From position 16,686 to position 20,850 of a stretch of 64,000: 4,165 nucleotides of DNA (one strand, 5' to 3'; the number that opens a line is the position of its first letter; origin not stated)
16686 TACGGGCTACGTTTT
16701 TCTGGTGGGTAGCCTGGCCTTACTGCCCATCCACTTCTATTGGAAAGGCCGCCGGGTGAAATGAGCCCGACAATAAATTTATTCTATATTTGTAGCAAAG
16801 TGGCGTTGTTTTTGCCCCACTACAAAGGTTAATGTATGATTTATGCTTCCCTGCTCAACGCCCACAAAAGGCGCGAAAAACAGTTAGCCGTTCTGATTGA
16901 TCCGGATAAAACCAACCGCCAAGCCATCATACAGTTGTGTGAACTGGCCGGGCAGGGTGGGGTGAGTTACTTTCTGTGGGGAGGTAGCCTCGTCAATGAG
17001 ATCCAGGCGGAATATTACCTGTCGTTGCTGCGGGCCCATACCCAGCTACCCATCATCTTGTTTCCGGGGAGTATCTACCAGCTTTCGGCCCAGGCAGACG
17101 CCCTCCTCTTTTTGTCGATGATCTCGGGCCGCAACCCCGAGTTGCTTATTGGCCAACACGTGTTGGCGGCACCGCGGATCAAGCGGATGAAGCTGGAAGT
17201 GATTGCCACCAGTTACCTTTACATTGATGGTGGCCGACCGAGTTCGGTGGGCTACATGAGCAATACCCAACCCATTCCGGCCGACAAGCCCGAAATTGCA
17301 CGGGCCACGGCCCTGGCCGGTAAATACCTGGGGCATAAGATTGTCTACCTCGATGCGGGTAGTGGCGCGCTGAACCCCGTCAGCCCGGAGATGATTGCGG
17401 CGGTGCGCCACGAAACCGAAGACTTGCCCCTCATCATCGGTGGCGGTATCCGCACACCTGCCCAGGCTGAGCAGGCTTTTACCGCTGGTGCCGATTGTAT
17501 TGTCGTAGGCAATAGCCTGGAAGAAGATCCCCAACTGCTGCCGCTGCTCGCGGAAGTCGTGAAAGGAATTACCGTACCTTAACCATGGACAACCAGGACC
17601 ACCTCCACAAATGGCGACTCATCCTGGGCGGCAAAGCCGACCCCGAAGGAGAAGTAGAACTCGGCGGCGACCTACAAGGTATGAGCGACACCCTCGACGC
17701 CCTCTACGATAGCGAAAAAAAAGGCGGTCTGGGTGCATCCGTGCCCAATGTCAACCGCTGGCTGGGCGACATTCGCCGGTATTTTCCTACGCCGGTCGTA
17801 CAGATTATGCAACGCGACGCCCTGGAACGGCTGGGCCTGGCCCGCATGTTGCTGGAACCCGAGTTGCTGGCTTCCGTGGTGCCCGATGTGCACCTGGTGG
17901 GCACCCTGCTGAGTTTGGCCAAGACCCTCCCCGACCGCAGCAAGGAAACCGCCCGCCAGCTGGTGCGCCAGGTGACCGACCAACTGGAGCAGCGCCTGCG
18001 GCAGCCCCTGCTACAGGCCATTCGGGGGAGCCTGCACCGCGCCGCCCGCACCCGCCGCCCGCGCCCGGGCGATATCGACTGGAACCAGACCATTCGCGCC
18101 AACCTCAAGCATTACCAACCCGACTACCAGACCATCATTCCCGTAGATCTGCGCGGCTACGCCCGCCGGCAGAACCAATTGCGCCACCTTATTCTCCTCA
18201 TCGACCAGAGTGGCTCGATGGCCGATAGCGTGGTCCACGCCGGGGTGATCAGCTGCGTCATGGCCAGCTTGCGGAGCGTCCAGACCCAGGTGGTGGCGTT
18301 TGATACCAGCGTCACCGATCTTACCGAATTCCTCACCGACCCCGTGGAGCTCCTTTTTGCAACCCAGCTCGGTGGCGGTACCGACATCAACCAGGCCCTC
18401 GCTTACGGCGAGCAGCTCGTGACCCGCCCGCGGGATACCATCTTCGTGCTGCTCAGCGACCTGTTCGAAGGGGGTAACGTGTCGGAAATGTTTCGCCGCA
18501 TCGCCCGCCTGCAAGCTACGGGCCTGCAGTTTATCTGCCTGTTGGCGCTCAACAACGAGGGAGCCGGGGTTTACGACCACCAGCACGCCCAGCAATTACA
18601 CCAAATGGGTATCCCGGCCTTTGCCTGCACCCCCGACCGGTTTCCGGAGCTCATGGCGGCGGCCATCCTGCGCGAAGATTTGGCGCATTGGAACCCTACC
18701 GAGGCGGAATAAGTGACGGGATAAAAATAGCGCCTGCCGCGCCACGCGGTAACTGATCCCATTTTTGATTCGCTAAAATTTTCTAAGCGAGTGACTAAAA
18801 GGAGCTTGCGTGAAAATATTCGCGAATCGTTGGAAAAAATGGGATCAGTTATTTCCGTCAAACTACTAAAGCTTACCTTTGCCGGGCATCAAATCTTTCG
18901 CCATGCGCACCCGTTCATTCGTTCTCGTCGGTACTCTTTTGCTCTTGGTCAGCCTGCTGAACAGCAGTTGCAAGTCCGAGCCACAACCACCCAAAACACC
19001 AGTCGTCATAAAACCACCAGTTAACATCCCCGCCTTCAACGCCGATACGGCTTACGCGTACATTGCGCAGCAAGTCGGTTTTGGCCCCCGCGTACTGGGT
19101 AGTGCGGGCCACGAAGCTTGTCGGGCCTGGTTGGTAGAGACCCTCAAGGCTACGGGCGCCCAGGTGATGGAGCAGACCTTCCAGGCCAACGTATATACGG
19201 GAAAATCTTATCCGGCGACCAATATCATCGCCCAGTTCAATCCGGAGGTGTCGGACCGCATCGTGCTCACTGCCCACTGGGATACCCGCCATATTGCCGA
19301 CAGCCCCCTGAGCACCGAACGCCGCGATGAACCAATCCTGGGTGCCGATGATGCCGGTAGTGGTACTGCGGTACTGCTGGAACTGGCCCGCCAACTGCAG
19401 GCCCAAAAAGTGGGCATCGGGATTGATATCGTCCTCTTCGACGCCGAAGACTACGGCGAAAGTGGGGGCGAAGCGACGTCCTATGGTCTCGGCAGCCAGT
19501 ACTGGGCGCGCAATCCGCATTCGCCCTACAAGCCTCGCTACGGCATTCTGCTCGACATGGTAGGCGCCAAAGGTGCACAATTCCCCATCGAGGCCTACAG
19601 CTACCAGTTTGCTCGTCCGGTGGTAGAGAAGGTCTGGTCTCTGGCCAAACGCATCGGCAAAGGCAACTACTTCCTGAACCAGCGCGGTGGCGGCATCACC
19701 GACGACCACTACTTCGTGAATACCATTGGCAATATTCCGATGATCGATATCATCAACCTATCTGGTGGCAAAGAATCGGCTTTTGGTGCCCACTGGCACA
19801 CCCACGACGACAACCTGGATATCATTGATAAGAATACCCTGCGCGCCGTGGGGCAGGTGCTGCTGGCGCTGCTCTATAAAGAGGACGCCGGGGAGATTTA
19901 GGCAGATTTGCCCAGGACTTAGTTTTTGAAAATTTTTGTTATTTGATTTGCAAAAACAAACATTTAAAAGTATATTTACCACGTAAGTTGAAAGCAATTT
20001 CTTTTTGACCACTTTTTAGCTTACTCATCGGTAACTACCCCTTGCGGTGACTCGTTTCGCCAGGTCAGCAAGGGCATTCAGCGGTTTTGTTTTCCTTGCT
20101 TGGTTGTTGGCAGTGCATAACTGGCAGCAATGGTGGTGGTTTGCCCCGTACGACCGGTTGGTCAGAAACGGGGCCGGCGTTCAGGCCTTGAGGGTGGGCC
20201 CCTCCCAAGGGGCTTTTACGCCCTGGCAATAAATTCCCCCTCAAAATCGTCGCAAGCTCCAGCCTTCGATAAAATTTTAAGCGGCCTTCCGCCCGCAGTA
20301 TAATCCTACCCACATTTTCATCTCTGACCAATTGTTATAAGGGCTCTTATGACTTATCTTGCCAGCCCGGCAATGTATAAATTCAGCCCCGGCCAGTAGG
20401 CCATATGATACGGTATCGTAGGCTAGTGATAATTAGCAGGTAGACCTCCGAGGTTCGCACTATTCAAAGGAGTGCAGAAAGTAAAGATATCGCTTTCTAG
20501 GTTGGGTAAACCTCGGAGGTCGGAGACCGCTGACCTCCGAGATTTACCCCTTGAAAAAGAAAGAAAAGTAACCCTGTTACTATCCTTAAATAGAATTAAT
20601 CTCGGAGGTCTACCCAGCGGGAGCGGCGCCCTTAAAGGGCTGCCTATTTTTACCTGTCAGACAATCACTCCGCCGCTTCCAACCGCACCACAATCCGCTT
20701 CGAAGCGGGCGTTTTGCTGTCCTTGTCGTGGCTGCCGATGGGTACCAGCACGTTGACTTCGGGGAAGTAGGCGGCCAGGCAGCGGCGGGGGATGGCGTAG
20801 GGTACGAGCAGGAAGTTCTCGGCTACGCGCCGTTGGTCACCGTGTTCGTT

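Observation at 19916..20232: Promoter-equipped, duplicated ~250-nt structured-RNA candidate (copy 1) stranded between two convergent gene ends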

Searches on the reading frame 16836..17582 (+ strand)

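Call 15: search_protein_families(library=pfam, proteins=[window:16836-17582:+])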
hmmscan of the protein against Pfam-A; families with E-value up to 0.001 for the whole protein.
window:16836-17582:+ (248 aa): 7 families
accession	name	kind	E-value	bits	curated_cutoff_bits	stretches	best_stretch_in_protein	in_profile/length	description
PF01884.23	PcrB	-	4.2e-39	134.8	23.9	1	14-232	5-215/226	PcrB family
PF00977.27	His_biosynth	-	4.5e-07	30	23.6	1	178-241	56-118/228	Histidine biosynthesis protein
PF00290.26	Trp_syntA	-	0.00013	21.5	27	1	184-227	187-228/259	Tryptophan synthase alpha chain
PF01207.24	Dus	-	0.00036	20.2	20.4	1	185-236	174-225/311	Dihydrouridine synthase (Dus)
PF04131.20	NanE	-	0.00038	20.1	27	1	193-228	141-176/192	Putative N-acetylmannosamine-6-phosphate epimerase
PF05690.20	ThiG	-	0.0005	19.9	23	0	182-228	162-207/247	Thiazole biosynthesis protein ThiG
PF01180.27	DHO_dh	-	0.00053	19.7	27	0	178-233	221-278/291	Dihydroorotate dehydrogenase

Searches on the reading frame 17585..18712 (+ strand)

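Call 15: search_protein_families(library=pfam, proteins=[window:17585-18712:+])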
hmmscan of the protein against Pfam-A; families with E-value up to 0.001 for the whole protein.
window:17585-18712:+ (375 aa): 2 families
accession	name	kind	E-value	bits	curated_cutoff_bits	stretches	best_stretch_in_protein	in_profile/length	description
PF05762.20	VWA_CoxE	-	1.1e-50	172.5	26.4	1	145-355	8-220/222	VWA domain containing CoxE-like protein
PF13519.12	VWA_2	-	2.1e-06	28.8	27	1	202-292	1-105/107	von Willebrand factor type A domain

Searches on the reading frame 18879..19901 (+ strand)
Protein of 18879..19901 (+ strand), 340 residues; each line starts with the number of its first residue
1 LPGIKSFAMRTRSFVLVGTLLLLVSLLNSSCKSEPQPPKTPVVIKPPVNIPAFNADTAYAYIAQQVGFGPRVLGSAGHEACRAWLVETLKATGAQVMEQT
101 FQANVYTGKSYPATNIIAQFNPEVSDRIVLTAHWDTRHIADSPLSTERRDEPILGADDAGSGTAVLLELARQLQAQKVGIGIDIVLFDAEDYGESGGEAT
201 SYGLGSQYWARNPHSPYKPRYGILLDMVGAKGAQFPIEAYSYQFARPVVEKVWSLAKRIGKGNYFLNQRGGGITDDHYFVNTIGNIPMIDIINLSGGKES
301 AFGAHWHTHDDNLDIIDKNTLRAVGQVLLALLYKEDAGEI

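Call 15: search_protein_families(library=pfam, proteins=[window:18879-19901:+])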
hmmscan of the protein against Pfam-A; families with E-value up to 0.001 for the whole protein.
window:18879-19901:+ (340 aa): 1 family
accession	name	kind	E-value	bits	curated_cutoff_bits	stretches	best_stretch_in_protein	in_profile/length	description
PF04389.22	Peptidase_M28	-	3.4e-36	125.2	21.3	1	115-331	1-192/193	Peptidase family M28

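Call 16: find_homologous_proteins(query=window:18879-19901:+, max_evalue=1e-30)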
Query window:18879-19901:+ (340 aa): 6542 proteins with E <= 1e-30 among 8000 candidates; the best 120 are listed.
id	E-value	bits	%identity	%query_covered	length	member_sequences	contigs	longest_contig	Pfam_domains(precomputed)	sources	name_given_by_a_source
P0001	6.0e-228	774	100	100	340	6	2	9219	PF04389.23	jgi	-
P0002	6.5e-159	547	71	97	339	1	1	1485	PF04389.23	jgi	jgi:Zn-dependent M28 family amino/carboxypeptidase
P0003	3.8e-158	544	72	98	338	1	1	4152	PF04389.23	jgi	jgi:Zn-dependent M28 family amino/carboxypeptidase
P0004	1.9e-156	539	71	98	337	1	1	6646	PF04389.23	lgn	-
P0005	6.9e-156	537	71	96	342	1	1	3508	PF04389.23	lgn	-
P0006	2.2e-152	525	70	98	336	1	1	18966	PF04389.23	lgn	-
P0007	2.2e-151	522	72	90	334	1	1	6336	PF04389.23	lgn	-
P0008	8.5e-151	520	69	92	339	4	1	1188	PF04389.23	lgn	-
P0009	1.2e-150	520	67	97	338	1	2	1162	PF04389.23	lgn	-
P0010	4.7e-149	514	69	98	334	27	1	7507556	PF04389.23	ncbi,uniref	ncbi:M28 family peptidase [Lewinella sp. LCG006]|uniref:M28 family peptidase n=1 Tax=Lewinella sp. L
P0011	2.4e-147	509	66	97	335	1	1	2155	PF04389.23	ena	-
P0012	2.8e-147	508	68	97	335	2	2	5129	PF04389.23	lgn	-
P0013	5.4e-146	504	66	94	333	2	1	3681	PF04389.23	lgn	-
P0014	7.1e-146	504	68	93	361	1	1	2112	PF04389.23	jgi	jgi:hypothetical protein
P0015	2.2e-145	502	74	85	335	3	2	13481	PF04389.23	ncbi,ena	-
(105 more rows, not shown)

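Call 17: find_encoding_contigs(protein=P0010, flank=6000, max_places=3)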
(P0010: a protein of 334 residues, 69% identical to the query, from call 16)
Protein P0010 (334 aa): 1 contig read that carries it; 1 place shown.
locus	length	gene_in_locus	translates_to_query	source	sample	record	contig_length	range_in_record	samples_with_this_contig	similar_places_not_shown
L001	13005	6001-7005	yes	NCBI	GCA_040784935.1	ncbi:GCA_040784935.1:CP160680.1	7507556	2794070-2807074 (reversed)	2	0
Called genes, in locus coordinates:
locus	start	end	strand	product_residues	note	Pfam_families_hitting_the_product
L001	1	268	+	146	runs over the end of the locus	PF09980:DUF2214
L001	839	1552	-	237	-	-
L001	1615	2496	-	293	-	PF00288:GHMP_kinases_N (weak)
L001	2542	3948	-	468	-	PF03446:NAD_binding_2, PF00393:6PGD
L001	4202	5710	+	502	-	PF00479:G6PD_N, PF02781:G6PD_C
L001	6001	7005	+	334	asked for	PF04389:Peptidase_M28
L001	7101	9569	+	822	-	PF13424:TPR_12 (faint), PF12770:CHAT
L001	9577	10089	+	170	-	PF01928:CYTH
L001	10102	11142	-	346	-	PF00487:FA_desaturase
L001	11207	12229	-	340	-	PF13428:TPR_14 (faint), PF09295:ChAPs (faint), PF12895:ANAPC3 (faint), PF13371:TPR_9 (faint), PF13414:TPR_11 (faint), PF13424:TPR_12 (faint), PF23914:TPR_CcmH_CycH (weak), PF13432:TPR_16 (weak), +6 more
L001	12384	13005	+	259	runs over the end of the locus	-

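Call 18: find_encoding_contigs(protein=P0006, flank=6000, max_places=3)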
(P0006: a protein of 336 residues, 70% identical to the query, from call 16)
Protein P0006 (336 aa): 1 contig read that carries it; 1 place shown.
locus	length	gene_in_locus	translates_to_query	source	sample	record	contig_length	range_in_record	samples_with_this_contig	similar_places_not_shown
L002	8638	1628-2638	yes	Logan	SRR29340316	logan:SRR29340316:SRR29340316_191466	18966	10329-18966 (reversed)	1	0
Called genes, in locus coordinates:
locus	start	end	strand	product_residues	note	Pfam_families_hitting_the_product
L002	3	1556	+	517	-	?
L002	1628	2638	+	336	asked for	PF04389:Peptidase_M28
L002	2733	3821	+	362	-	PF20030:bpMoxR (weak), PF07726:AAA_3 (faint), PF07728:AAA_5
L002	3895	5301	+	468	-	PF07244:POTRA (weak), PF01103:Omp85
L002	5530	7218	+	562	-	PF07837:FTCD_N, PF02971:FTCD, PF04961:FTCD_C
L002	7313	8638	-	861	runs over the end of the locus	PF07244:POTRA, PF01103:Omp85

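Call 19: find_encoding_contigs(protein=P0004, flank=6000, max_places=3)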
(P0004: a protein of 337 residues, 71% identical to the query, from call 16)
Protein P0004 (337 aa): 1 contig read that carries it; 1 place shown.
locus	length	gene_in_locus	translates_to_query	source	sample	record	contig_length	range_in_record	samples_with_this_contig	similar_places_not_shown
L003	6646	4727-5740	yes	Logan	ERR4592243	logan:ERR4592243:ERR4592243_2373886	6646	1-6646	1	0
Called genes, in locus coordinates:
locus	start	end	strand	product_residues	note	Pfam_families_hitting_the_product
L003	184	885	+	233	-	PF00795:CN_hydrolase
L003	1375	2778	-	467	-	PF03446:NAD_binding_2, PF00393:6PGD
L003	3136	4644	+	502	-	PF00479:G6PD_N, PF02781:G6PD_C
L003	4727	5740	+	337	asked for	PF04389:Peptidase_M28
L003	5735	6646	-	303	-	?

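Call 21: find_encoding_contigs(protein=P0001, flank=10000, max_places=6)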
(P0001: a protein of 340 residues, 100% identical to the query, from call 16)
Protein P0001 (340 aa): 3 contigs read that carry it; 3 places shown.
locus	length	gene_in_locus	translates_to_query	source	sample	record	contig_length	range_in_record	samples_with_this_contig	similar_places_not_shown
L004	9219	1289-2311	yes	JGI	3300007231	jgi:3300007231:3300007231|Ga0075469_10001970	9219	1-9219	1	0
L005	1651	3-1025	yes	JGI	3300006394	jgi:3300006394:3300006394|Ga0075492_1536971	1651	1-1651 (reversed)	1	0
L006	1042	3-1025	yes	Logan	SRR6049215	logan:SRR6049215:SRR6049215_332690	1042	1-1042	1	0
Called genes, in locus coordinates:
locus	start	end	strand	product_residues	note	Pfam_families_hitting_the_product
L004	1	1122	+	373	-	?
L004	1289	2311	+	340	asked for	PF04389:Peptidase_M28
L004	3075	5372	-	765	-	PF00384:Molybdopterin, PF01568:Molydop_binding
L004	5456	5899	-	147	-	PF09980:DUF2214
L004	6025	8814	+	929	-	PF02739:5_3_exonuc_N, PF01367:5_3_exonuc, PF01612:DNA_pol_A_exo1, PF22619:DNA_polI_exo1 (weak), PF00476:DNA_pol_A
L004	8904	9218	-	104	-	?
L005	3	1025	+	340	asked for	PF04389:Peptidase_M28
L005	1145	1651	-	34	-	?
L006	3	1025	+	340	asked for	PF04389:Peptidase_M28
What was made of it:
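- No gene was called here on the source's own JGI contig (call 21).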

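Call 22: find_encoding_contigs(protein=P0015, flank=6000, max_places=3)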
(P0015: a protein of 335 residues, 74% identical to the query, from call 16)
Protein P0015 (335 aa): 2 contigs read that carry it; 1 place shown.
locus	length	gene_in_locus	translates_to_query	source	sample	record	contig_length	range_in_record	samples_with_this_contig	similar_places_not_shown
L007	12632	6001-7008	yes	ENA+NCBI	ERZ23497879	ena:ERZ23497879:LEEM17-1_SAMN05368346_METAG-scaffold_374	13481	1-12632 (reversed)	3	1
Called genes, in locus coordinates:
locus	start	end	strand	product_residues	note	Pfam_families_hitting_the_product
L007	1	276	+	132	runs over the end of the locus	-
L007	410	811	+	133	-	-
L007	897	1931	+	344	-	PF00144:Beta-lactamase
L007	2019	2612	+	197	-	-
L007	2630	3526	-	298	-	-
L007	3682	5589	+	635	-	PF00930:DPPIV_N (faint), PF26550:Tricorn_2nd (faint), PF07676:PD40 (faint), PF26549:Tricorn_N, PF01738:DLH, PF12146:Hydrolase_4 (faint), PF20434:BD-FAE, PF00326:Peptidase_S9, +1 more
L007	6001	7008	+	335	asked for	PF04389:Peptidase_M28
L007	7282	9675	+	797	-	PF13620:CarboxypepD_reg, PF13715:CarbopepD_reg_2, PF07715:Plug (weak), PF00593:TonB_dep_Rec_b-barrel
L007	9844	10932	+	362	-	PF07726:AAA_3 (faint), PF07728:AAA_5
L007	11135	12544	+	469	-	PF07244:POTRA (weak), PF01103:Omp85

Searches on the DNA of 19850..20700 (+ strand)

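Call 5: search_rna_families(source=window, start=19850, end=20700, threshold=evalue, max_evalue=10, show_alignments=3)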
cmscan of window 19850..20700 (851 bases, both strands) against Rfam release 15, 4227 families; matches with E-value up to 10: 7.
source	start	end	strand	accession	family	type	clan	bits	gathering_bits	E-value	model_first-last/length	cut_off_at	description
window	19893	19974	+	RF01987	ZEB2_AS1_4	Gene; lncRNA;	-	24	50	4.4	1-78/78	no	ZEB2 antisense RNA 1 conserved region 4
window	20493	20557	-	RF03457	MIR173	Gene; miRNA;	-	19.2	70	0.57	1-102/102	no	MIR173 microRNA precursor family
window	20494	20556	+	RF00639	mir-515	Gene; miRNA;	CL00096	19.2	68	0.75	1-87/87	no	mir-515 microRNA precursor family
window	20506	20549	+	RF04118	MIR9481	Gene; miRNA;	-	18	130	0.85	1-135/135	no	MIR9481 microRNA precursor family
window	19914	20047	+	RF01471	rliB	Gene; sRNA;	-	17.6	40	0.5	1-360/360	no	Listeria sRNA rliB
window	20161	20244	+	RF03203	mir-3070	Gene; miRNA;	-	14.7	75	5.6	1-89/89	no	mir-3070 microRNA precursor family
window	19924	19960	-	RF02350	psRNA6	Gene; sRNA;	-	10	60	3.6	1-333/333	no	Nitrosomonas sRNA psRNA6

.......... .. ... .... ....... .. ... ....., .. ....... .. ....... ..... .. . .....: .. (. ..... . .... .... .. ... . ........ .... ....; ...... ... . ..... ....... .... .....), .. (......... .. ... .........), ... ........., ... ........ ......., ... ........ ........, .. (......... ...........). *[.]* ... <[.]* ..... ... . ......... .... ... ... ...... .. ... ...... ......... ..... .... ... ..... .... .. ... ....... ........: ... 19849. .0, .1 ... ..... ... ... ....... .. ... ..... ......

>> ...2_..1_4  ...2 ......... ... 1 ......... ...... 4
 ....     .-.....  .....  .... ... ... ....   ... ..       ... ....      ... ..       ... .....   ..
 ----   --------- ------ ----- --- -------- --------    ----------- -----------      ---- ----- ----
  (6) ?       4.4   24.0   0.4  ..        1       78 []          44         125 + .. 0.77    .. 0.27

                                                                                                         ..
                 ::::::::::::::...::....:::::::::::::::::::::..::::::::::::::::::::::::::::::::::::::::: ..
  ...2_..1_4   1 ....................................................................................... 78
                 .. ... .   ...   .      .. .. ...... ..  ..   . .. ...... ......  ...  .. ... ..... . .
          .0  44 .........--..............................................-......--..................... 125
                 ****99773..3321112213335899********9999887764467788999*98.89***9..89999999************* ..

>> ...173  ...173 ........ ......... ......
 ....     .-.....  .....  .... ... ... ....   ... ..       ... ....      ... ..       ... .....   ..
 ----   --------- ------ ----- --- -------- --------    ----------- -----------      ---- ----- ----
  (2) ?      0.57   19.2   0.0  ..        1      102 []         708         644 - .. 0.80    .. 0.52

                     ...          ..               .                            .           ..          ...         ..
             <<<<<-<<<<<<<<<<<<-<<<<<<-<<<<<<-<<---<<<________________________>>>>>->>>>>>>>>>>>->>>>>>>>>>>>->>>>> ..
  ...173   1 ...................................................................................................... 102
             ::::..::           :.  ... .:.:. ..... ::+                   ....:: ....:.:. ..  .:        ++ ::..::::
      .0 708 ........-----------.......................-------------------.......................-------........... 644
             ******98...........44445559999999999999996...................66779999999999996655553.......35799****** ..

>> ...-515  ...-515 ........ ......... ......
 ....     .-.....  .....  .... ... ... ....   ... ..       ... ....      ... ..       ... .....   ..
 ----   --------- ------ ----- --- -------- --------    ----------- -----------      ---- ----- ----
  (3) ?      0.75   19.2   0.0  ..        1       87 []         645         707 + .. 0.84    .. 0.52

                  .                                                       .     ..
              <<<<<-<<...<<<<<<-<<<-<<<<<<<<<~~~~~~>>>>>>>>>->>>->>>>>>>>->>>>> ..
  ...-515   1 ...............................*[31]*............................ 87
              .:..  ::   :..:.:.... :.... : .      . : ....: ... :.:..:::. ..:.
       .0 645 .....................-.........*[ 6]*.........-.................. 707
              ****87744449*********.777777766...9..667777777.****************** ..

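Call 65: search_dna_similar(query=window:19925-20260:+, collection=plasmids, mode=distant, max_evalue=0.01, max_rows=10)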
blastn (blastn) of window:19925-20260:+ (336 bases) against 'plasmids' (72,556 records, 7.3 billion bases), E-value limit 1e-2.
No match.

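Call 66: search_dna_similar(query=window:19925-20260:+, collection=phages, mode=distant, max_evalue=0.01, max_rows=10)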
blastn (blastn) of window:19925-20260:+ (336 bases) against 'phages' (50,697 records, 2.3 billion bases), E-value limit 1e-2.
No match.
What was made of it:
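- Tried and rejected: Plasmid and phage collections. blastn in distant mode found no match (calls 65, 66).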
